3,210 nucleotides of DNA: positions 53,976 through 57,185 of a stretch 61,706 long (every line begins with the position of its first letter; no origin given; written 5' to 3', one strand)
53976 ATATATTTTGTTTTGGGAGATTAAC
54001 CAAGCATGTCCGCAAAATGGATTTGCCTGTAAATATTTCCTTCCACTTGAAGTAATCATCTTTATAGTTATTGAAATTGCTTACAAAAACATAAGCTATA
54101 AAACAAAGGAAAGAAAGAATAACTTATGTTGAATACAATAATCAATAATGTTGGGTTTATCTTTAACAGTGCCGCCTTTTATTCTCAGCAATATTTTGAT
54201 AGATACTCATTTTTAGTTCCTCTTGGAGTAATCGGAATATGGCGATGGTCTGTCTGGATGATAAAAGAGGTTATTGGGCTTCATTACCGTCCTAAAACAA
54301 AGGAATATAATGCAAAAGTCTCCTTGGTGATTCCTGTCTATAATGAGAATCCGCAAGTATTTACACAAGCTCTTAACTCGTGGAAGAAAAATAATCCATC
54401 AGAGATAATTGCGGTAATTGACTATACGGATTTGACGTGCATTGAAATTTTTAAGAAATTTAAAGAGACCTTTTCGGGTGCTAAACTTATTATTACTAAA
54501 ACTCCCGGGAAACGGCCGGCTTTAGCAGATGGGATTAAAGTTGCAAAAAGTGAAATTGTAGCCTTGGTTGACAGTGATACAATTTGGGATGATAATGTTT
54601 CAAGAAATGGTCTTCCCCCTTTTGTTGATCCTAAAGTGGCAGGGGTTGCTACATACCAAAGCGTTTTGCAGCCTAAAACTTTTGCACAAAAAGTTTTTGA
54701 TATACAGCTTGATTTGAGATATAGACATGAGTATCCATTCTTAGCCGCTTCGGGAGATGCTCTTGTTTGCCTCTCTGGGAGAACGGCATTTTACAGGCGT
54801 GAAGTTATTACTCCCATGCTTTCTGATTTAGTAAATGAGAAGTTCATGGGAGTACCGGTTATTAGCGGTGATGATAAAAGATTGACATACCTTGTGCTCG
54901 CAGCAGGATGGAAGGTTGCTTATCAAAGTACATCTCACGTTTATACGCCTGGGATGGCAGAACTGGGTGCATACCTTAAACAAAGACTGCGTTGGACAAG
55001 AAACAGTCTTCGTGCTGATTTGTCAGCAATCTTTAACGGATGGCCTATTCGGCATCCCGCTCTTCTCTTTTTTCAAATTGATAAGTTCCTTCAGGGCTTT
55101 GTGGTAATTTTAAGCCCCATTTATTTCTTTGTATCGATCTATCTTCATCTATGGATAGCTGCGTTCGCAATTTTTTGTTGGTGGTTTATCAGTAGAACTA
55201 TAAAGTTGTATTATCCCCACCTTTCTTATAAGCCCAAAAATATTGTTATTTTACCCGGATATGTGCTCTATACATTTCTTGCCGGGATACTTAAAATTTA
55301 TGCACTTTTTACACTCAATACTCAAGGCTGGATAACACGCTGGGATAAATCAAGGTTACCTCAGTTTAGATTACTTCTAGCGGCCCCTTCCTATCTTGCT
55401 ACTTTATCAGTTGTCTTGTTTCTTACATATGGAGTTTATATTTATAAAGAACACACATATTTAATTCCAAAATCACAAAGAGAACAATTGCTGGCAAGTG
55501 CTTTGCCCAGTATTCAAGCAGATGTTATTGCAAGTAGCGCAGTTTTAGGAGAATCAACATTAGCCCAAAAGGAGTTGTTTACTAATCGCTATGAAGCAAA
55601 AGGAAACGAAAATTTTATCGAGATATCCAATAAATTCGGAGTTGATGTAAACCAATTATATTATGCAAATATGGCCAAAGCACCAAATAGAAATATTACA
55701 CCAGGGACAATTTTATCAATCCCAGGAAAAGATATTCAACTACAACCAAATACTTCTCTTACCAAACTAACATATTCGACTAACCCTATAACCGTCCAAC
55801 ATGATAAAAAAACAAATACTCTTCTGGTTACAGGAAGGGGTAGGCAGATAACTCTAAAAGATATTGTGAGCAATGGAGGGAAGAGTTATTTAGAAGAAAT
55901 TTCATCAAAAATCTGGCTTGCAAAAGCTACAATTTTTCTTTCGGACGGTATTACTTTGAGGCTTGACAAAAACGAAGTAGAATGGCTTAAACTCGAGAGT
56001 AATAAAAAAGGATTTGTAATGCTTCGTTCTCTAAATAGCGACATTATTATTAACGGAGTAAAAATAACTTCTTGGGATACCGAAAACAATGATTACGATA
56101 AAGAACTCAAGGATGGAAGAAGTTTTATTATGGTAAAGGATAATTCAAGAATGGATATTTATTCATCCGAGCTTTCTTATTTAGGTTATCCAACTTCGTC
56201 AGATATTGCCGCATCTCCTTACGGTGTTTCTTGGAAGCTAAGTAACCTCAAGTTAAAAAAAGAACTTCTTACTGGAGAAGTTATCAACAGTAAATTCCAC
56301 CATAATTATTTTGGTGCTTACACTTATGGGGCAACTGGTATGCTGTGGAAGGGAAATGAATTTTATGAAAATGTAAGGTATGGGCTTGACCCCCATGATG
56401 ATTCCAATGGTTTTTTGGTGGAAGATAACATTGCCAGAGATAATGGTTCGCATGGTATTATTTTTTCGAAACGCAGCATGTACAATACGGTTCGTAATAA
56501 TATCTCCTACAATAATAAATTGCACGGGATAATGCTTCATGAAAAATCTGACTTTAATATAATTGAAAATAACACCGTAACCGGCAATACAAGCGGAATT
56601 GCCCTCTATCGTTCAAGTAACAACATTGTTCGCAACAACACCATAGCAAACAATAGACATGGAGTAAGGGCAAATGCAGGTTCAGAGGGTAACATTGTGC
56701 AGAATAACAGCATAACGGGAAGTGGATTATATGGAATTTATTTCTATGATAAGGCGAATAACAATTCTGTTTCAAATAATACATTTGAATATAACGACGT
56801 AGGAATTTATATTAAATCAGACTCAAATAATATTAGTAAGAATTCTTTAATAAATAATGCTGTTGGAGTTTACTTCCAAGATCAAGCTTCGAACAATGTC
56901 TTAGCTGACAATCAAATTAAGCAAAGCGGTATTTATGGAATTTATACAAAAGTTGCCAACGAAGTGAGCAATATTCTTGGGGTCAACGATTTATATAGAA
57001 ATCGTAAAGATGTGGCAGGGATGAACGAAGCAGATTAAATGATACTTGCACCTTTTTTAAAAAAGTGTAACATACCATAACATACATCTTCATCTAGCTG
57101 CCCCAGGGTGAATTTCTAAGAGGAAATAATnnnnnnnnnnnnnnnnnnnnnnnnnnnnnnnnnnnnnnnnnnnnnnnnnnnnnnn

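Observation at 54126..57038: Single polypeptide combining polymerase, membrane channel, LysM wall anchor and epimerase-like beta-helix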

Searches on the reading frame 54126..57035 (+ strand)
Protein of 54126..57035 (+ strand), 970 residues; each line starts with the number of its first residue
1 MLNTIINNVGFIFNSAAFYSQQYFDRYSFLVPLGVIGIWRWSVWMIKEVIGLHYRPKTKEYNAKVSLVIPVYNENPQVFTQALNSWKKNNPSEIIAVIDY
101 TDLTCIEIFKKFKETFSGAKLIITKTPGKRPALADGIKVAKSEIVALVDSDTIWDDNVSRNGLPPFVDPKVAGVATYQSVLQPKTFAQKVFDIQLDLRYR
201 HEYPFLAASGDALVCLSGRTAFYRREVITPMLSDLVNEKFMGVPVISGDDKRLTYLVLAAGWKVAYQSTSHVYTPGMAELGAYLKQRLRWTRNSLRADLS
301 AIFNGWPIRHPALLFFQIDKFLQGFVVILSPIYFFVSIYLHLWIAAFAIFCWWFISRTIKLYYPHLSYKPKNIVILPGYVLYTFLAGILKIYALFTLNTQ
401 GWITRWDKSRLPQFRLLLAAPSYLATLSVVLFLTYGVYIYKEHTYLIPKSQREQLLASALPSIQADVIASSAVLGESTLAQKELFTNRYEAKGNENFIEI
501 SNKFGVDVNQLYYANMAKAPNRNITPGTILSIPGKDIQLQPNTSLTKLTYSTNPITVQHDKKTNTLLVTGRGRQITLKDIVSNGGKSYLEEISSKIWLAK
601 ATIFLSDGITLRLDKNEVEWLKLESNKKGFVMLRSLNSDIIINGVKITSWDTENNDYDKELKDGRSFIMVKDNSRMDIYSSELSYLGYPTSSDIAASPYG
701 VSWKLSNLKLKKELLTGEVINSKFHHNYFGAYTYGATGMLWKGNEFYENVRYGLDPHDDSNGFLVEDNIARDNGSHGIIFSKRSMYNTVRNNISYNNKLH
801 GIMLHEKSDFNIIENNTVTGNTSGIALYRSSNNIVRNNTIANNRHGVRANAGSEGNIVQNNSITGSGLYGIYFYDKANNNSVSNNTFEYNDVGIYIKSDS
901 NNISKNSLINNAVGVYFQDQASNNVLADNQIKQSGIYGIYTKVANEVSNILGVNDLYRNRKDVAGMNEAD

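Call 3: search_protein_families(library=pfam, proteins=[window:54126-57035:+], max_evalue=0.01)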
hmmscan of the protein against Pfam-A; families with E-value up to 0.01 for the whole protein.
window:54126-57035:+ (970 aa): 8 families
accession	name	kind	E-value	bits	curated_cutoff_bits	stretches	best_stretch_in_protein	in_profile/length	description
PF13229.12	Beta_helix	-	9.2e-53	178.5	25.9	4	718-863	12-158/158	Right handed beta helix region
PF05048.19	NosD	-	1.5e-40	139.3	23.6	3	799-919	60-180/212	Periplasmic copper-binding protein (NosD)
PF13641.12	Glyco_tranf_2_3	-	9.1e-28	98.3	27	1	65-293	3-230/230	Glycosyltransferase like family 2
PF00535.33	Glycos_transf_2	-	3.1e-12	47.2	23.3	1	66-178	1-117/168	Glycosyl transferase family 2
PF13632.12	Glyco_trans_2_3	-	2.2e-11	44.4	27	1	144-354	1-196/198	Glycosyl transferase family group 2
PF13506.12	Glyco_transf_21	-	0.00046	20.1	21.7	1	132-292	21-174/174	Glycosyl transferase family 21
PF01476.26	LysM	-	0.00065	20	20.9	1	498-533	10-43/43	LysM domain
PF23473.1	LysM3_LYK4_5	-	0.0083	16.6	29.3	0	494-533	10-47/48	LYK4/5 LysM3 domain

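Call 4: search_protein_families(library=ncbifam, proteins=[window:54126-57035:+], max_evalue=0.01)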
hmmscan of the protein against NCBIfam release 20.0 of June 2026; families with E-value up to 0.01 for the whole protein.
window:54126-57035:+ (970 aa): 11 families
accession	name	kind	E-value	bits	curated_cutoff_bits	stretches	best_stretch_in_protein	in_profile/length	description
NF038177.1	epimerase_AlgG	equivalog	6.3e-40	137.3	700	1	573-879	121-426/519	mannuronan 5-epimerase AlgG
TIGR04242.1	nodulat_NodC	equivalog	4.6e-27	95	550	1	59-405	44-394/395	chitooligosaccharide synthase NodC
TIGR03804.1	para_beta_helix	repeat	9.8e-19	66.8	19.45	3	801-844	1-43/44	parallel beta-helix repeat protein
TIGR04247.1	NosD_copper_fam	subfamily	2.9e-17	62.3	300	2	732-864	153-283/377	nitrous oxide reductase family maturation protein NosD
TIGR03937.1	PgaC_IcaA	equivalog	2.3e-11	43.3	422.3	1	55-172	37-157/407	poly-beta-1,6-N-acetyl-D-glucosamine synthase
TIGR03965.1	mycofact_glyco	equivalog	1.1e-08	34.5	280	1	53-176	64-189/467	mycofactocin biosynthesis glycosyltransferase MftF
NF007482.0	PRK10073.1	equivalog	3e-07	29.8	423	1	61-152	4-96/334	glycosyltransferase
TIGR04283.1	glyco_like_mftF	equivalog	0.00094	18.8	182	1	65-201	1-131/221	TIGR04283 family arsenosugar biosynthesis glycosyltransferase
NF010496.0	PRK13915.1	equivalog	0.0016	17.6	262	1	59-170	28-147/307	glucosyl-3-phosphoglycerate synthase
TIGR04182.1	glyco_TIGR04182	equivalog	0.0034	16.8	325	1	65-167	2-98/293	S-layer glycoprotein N-glycosyltransferase AglJ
TIGR02899.1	spore_safA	subfamily_domain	0.0097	15.8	67.85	0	499-533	9-43/44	SafA/ExsA family spore coat assembly protein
